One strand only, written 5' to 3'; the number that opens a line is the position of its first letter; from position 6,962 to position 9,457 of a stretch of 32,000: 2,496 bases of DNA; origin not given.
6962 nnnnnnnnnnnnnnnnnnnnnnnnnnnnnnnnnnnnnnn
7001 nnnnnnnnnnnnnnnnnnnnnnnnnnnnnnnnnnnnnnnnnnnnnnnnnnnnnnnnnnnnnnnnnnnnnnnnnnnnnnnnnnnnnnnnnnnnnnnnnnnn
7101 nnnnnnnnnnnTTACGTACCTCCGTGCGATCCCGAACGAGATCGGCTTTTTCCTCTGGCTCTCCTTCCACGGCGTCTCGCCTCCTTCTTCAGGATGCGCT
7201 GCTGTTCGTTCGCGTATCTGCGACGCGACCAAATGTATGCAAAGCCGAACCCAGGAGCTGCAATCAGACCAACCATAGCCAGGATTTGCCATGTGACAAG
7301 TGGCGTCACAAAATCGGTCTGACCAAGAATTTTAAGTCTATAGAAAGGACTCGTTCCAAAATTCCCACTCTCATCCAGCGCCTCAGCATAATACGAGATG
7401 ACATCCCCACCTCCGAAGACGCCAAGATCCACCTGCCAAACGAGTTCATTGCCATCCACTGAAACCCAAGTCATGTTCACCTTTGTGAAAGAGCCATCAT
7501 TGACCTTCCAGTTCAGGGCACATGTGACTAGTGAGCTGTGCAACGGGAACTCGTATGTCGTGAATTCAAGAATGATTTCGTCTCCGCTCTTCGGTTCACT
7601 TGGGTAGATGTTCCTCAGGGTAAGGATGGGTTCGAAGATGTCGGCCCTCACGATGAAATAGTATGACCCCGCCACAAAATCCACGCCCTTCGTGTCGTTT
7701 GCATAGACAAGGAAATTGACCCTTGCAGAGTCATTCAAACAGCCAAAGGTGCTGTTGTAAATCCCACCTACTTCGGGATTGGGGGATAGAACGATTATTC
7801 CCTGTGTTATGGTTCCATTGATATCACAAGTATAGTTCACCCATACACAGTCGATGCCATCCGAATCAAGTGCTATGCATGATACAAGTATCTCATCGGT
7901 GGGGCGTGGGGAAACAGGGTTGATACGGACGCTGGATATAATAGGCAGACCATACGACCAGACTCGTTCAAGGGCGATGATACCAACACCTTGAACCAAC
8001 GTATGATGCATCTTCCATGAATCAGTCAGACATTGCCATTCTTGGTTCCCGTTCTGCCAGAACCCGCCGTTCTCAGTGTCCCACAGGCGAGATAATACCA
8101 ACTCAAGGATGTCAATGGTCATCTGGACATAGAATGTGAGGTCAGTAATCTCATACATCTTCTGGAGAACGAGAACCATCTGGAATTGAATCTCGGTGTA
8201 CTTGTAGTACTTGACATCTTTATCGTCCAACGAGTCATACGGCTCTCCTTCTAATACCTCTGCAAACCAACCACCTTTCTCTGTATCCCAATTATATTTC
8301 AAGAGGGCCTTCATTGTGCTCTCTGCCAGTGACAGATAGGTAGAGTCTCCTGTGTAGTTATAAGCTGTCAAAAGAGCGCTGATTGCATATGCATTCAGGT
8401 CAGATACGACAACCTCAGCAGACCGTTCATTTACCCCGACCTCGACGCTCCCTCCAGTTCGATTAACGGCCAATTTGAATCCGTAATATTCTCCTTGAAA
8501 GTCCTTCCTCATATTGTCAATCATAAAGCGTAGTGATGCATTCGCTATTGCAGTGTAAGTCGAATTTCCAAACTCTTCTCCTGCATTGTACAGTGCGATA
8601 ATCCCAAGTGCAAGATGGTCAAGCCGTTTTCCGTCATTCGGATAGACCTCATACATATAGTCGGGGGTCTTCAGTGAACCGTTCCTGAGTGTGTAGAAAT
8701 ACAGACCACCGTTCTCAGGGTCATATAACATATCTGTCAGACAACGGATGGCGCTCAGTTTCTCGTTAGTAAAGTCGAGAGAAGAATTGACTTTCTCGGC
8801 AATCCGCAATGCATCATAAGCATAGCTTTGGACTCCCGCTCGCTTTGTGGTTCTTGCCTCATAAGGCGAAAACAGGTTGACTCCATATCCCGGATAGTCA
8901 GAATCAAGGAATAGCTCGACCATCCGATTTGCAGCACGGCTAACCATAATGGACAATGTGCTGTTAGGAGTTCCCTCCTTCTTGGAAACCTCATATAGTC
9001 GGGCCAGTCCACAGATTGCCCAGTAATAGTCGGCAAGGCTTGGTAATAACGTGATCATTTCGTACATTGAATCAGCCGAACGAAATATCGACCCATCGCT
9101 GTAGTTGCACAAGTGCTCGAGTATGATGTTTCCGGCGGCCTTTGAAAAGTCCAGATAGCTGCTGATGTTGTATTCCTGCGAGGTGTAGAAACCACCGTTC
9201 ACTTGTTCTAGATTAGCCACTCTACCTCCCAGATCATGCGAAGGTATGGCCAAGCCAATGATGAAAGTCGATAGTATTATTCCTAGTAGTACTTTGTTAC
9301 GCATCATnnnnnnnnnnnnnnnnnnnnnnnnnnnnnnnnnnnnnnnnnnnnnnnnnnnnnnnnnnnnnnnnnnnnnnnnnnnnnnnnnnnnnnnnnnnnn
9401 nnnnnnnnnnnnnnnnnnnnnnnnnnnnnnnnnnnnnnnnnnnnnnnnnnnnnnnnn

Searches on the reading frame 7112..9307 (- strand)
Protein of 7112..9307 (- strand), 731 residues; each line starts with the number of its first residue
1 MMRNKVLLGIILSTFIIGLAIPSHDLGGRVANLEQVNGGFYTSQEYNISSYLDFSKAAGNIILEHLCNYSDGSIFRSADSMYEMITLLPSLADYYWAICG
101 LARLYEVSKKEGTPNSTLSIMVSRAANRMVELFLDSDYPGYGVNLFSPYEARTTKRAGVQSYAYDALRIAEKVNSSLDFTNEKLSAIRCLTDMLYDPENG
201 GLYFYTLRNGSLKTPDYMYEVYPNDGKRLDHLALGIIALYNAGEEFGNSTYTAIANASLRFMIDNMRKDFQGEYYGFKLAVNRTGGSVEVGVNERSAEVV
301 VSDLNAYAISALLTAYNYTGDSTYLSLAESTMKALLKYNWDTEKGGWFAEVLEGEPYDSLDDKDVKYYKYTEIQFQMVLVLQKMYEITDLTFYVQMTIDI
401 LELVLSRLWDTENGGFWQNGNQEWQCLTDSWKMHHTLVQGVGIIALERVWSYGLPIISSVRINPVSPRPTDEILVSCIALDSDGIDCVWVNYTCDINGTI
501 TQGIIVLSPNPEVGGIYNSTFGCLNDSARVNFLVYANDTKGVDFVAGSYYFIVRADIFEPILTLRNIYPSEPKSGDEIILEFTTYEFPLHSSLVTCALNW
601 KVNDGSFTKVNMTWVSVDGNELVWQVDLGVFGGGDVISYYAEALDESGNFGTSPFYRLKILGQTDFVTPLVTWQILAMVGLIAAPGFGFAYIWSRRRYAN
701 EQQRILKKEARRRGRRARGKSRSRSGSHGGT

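Call 9: search_protein_families(library=pfam, proteins=[window:7112-9307:-])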
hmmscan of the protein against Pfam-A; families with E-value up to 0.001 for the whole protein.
window:7112-9307:- (731 aa): 4 families
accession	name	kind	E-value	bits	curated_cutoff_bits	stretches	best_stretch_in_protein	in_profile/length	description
PF06662.19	C5-epim_C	-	1.3e-05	25.2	23.3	0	306-351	32-74/188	D-glucuronyl C5-epimerase C-terminus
PF07470.19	Glyco_hydro_88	-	1.9e-05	24.3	26.6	1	307-433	33-135/352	Glycosyl Hydrolase Family 88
PF22681.2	Lmo2446-like_N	-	0.0003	21.4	29.7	0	568-624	19-72/72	Lmo2446-like, N-terminal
PF07221.17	GlcNAc_2-epim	-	0.00032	20.5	23.4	0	308-353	281-326/347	N-acylglucosamine 2-epimerase (GlcNAc 2-epimerase)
